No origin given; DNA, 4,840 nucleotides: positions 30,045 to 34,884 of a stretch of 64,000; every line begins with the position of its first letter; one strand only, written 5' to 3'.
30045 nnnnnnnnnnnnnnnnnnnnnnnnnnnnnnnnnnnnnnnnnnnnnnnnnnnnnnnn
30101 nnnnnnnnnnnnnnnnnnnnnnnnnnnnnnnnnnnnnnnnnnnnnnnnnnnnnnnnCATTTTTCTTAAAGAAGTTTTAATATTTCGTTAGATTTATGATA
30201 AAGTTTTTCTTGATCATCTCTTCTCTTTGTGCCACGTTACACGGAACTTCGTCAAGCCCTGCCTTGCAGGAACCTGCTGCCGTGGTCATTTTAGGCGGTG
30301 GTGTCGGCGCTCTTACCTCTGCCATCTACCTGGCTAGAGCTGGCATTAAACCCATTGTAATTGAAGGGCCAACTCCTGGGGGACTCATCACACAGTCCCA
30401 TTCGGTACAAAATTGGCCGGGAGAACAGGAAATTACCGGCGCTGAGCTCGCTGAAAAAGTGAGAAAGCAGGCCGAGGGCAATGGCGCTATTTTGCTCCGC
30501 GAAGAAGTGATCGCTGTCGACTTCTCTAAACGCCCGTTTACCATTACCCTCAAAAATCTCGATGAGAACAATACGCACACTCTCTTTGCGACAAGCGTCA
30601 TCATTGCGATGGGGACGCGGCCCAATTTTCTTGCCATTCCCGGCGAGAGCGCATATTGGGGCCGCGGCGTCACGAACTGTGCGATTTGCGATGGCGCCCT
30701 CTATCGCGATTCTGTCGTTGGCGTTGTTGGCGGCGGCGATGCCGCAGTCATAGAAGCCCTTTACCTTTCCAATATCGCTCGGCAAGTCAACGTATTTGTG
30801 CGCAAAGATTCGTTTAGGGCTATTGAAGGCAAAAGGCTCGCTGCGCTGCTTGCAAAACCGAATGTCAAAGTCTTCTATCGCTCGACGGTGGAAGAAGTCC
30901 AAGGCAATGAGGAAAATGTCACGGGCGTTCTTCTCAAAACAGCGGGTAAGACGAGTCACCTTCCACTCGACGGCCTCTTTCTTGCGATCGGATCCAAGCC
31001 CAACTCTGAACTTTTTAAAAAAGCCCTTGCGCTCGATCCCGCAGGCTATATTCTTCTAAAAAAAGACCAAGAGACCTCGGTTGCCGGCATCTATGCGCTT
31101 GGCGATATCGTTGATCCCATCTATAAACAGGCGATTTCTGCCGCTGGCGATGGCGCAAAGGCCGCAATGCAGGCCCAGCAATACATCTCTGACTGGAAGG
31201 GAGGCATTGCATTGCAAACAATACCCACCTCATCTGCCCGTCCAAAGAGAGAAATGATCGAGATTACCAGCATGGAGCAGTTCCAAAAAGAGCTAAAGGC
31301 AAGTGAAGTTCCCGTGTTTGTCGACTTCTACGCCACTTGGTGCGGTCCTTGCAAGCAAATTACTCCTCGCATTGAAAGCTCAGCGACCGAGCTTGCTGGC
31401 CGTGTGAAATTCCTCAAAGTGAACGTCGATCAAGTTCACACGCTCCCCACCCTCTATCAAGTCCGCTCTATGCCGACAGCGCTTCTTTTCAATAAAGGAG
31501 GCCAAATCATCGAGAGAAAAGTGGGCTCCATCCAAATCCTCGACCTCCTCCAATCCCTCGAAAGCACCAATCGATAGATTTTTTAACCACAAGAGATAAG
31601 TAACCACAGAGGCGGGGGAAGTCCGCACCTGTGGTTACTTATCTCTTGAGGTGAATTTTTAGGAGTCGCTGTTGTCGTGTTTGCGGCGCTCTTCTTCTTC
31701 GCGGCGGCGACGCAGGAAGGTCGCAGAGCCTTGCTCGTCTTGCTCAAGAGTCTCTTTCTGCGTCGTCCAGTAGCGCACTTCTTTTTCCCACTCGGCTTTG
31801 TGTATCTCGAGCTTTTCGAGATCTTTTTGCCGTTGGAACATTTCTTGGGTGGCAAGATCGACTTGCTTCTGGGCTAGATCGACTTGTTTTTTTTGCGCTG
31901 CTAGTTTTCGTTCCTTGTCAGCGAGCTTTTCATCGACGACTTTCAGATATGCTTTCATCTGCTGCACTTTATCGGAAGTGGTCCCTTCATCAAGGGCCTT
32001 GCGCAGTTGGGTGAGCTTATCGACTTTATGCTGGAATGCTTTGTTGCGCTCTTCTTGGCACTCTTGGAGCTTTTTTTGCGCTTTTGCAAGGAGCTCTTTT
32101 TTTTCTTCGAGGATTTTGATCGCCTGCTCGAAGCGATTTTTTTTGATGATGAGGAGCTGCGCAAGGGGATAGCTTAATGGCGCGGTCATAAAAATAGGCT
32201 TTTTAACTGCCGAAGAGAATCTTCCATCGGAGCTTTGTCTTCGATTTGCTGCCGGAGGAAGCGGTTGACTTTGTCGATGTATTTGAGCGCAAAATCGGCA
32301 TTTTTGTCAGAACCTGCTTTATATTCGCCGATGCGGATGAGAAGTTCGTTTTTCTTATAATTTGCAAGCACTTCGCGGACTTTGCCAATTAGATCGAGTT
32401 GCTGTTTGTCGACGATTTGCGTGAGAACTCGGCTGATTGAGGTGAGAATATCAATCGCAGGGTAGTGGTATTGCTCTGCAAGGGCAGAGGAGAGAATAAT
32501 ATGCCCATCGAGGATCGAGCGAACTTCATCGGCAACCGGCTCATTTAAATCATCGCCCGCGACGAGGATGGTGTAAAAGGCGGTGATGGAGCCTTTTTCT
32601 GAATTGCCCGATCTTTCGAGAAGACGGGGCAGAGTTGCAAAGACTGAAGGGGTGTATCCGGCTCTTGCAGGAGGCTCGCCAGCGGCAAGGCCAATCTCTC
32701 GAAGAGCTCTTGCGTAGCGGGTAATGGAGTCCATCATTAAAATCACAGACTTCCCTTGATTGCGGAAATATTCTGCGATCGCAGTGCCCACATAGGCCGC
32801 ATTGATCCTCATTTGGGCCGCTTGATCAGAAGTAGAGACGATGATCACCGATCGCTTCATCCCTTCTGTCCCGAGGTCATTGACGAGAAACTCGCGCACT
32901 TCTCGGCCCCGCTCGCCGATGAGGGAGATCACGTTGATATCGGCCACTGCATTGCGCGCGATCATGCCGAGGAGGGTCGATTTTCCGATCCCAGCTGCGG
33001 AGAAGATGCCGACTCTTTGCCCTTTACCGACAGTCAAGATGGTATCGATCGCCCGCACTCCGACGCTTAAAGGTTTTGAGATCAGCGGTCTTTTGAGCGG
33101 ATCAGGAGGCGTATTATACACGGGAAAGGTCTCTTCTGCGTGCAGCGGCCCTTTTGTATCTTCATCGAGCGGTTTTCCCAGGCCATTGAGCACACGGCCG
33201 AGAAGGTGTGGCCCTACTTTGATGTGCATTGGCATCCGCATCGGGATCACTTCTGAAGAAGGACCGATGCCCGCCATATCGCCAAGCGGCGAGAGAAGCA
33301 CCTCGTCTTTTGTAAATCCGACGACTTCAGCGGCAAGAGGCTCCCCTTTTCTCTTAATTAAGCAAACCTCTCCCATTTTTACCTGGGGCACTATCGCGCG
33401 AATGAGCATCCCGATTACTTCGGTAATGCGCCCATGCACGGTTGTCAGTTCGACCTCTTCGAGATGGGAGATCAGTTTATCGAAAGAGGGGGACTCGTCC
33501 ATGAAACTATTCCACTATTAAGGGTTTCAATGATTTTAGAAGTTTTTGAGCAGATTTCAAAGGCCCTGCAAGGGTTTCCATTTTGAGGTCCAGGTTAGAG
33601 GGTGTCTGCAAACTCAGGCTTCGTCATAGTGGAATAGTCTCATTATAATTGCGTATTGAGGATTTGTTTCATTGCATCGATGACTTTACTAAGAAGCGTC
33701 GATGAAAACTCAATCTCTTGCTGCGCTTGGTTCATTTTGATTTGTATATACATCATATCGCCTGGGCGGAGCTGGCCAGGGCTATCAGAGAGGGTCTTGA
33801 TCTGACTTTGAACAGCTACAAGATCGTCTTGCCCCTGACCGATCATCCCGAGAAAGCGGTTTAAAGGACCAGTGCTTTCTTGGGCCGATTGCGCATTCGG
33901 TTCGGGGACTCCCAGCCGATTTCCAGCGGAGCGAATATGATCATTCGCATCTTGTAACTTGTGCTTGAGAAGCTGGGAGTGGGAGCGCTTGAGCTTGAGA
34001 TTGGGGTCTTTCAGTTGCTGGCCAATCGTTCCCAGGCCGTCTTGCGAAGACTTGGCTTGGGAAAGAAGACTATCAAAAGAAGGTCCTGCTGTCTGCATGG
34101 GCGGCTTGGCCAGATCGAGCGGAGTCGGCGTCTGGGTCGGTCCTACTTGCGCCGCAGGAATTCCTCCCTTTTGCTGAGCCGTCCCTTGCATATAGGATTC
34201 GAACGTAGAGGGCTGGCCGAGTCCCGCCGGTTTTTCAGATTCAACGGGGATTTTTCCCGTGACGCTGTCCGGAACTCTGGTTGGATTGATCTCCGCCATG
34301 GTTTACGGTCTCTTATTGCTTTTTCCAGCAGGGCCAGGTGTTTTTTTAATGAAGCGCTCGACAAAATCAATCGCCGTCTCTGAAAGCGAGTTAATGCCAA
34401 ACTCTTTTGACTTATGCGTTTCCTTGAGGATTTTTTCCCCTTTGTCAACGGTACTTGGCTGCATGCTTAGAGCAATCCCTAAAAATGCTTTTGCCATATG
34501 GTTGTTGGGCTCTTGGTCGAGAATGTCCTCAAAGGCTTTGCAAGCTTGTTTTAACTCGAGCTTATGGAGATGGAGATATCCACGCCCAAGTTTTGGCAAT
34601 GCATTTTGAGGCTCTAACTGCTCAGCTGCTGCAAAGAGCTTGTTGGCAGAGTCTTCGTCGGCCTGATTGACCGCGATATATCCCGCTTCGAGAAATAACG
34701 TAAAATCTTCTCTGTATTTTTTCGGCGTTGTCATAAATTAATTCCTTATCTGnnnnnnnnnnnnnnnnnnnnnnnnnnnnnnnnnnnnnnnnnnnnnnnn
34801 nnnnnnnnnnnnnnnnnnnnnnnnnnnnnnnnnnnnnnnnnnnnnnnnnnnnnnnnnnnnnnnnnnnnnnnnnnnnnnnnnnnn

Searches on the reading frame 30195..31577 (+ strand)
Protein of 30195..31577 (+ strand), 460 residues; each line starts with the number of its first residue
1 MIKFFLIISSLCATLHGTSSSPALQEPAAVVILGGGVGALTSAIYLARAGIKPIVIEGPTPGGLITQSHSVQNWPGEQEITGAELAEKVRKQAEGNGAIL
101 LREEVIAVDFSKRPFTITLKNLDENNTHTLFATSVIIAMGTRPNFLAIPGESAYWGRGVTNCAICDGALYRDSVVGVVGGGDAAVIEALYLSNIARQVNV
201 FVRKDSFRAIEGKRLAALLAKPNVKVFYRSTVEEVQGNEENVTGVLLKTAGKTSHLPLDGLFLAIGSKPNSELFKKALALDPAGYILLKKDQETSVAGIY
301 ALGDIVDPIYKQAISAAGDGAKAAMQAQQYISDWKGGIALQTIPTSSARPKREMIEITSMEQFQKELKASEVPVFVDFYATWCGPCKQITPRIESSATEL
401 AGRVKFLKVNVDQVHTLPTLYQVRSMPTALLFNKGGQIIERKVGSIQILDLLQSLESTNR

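Call 6: search_protein_families(library=pfam, proteins=[window:30195-31577:+], max_evalue=0.01)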
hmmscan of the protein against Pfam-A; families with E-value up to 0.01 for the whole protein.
window:30195-31577:+ (460 aa): 14 families
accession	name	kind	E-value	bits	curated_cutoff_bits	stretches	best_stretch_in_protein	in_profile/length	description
PF07992.20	Pyr_redox_2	-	4.1e-44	151.6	26.1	1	29-320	2-291/291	Pyridine nucleotide-disulphide oxidoreductase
PF00085.26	Thioredoxin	-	2.5e-25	88.9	23.5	1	357-454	4-100/103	Thioredoxin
PF13738.12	Pyr_redox_3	-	3.8e-17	62.9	30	1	74-303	72-305/305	Pyridine nucleotide-disulphide oxidoreductase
PF00070.33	Pyr_redox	-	8e-11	42.7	22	1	175-248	2-80/82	Pyridine nucleotide-disulphide oxidoreductase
PF00578.27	AhpC-TSA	-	6.7e-06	26.5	26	1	371-440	25-96/124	AhpC/TSA family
PF01266.30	DAO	-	8.7e-06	25.9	27.9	0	30-62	2-35/353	FAD dependent oxidoreductase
PF13098.12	Thioredoxin_2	-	4.4e-05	24.2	27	1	369-447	3-96/104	Thioredoxin-like domain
PF13905.12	Thioredoxin_8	-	5e-05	24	27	1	373-413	3-45/94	Thioredoxin-like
PF12831.13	FAD_oxidored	-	0.00017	21.5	27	1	30-89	2-68/416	FAD dependent oxidoreductase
PF01946.23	Thi4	-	0.00022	21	26.2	0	29-58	19-49/235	Thi4 family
PF13899.12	Thioredoxin_7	-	0.00033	21.1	27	1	365-417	11-64/83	Thioredoxin-like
PF13434.12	Lys_Orn_oxgnase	-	0.00037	20.2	21.3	1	104-231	117-250/339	L-lysine 6-monooxygenase/L-ornithine 5-monooxygenase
PF00890.30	FAD_binding_2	-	0.00043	20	20.4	0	30-61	2-33/414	FAD binding domain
PF13450.12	NAD_binding_8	-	0.0015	19.2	21.9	1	32-69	1-39/68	NAD(P)-binding Rossmann-like domain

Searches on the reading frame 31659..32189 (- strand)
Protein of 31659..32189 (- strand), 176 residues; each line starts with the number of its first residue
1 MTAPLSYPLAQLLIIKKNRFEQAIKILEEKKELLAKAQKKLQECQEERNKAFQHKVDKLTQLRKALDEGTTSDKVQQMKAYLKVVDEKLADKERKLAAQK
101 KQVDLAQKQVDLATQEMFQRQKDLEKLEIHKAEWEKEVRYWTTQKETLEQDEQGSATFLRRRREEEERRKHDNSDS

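Call 6: search_protein_families(library=pfam, proteins=[window:31659-32189:-], max_evalue=0.01)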
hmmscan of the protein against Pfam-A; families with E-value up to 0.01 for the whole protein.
window:31659-32189:- (176 aa): 1 family
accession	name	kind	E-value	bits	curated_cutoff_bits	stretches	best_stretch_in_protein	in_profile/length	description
PF16789.10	YscO-like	-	2.3e-46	158.2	27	1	6-163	3-160/161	YscO-like protein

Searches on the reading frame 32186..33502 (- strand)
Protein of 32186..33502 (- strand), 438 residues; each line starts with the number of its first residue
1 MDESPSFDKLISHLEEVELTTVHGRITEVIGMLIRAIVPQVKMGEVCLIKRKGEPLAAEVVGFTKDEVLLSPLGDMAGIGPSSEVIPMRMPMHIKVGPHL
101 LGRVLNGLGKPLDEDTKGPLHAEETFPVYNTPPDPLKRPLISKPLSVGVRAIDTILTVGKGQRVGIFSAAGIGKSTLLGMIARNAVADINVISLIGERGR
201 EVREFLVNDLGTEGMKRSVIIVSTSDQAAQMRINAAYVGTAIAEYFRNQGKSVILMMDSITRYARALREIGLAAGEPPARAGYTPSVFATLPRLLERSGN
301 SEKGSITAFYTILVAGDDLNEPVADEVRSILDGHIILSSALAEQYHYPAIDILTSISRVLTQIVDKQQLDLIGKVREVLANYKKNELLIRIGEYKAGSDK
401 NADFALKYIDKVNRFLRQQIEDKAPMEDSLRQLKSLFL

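Call 6: search_protein_families(library=pfam, proteins=[window:32186-33502:-], max_evalue=0.01)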
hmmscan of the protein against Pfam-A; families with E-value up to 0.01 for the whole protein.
window:32186-33502:- (438 aa): 4 families
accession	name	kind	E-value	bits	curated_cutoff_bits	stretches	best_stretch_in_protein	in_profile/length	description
PF00006.31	ATP-synt_ab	-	4.1e-88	295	29.5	1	148-357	1-213/213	ATP synthase alpha/beta family, nucleotide-binding domain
PF18269.6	T3SS_ATPase_C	-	3e-23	81.9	22.7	1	364-434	1-71/72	T3SS EscN ATPase C-terminal domain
PF02874.29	ATP-synt_ab_N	-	1.5e-05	25.9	20.9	1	26-87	1-67/69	ATP synthase alpha/beta family, beta-barrel domain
PF00005.33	ABC_tran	-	0.0031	18.6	25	1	156-188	6-38/137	ABC transporter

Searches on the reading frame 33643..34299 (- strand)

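Call 6: search_protein_families(library=pfam, proteins=[window:33643-34299:-], max_evalue=0.01)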
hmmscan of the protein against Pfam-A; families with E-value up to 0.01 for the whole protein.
window:33643-34299:- (218 aa): 1 family
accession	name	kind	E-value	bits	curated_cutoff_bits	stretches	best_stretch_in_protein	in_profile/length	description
PF02049.23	FliE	-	0.0042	17.7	22.4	0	136-217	7-88/89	Flagellar hook-basal body complex protein FliE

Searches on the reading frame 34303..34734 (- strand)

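Call 6: search_protein_families(library=pfam, proteins=[window:34303-34734:-], max_evalue=0.01)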
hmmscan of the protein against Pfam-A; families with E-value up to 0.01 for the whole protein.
window:34303-34734:- (143 aa): 6 families
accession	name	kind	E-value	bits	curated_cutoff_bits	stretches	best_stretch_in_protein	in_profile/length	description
PF09613.16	HrpB1_HrpK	-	1.3e-06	28.5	29.3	1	15-92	15-92/126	Bacterial type III secretion protein (HrpB1_HrpK)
PF24575.1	TPR_Slam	-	0.00032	21.5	35.2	1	16-90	17-92/104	Surface lipoprotein assembly modifier, N-terminal TPR repeats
PF13428.12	TPR_14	-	0.00095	20.1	23.5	0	51-86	7-42/44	Tetratricopeptide repeat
PF23914.1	TPR_CcmH_CycH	-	0.0015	18.8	42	0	49-126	56-133/158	Cytochrome c-type biogenesis protein H TPR domain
PF07719.23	TPR_2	-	0.0017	18.8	27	0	51-78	7-34/34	Tetratricopeptide repeat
PF14559.12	TPR_19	-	0.0087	16.8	25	0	26-83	6-63/68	Tetratricopeptide repeat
